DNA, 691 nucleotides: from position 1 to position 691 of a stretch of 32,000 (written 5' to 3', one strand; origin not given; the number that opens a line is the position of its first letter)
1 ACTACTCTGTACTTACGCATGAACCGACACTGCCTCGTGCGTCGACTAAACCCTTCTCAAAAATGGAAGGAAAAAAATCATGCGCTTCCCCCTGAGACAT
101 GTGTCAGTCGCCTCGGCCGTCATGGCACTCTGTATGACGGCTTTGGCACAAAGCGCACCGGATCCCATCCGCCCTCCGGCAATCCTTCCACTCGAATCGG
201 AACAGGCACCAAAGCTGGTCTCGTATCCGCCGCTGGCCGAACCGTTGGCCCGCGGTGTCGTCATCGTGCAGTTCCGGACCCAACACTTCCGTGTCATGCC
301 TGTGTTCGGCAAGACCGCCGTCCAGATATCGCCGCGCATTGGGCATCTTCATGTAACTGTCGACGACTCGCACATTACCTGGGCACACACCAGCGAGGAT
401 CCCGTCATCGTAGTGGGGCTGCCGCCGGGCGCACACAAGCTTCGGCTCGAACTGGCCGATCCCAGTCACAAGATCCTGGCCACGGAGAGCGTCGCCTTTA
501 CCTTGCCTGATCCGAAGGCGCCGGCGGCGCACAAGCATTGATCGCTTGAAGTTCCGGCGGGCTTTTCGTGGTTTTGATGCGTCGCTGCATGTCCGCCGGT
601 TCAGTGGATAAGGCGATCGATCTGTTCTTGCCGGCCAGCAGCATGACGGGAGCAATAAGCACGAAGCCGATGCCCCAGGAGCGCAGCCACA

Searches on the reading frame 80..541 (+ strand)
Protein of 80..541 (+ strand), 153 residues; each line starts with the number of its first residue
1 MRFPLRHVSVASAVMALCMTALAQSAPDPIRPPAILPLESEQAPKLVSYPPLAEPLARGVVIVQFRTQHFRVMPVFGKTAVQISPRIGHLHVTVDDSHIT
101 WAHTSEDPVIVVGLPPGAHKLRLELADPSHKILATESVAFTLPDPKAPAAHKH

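Call 13: search_protein_families(library=pfam, proteins=[window:80-541:+], max_evalue=0.01)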
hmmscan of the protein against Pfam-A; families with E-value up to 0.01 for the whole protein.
window:80-541:+ (153 aa): 2 families
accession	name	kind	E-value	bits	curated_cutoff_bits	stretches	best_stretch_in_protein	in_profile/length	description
PF19625.5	DUF6130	-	3.3e-67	225.5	23.7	1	1-153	1-153/153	Family of unknown function (DUF6130)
PF14347.11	DUF4399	-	0.00014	22.6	28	0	112-135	56-79/91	Domain of unknown function (DUF4399)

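Call 34: search_protein_families(library=ncbifam, proteins=[window:80-541:+], max_evalue=0.00001)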
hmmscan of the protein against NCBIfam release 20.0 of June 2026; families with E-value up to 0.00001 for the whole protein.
window:80-541:+ (153 aa): 0 families
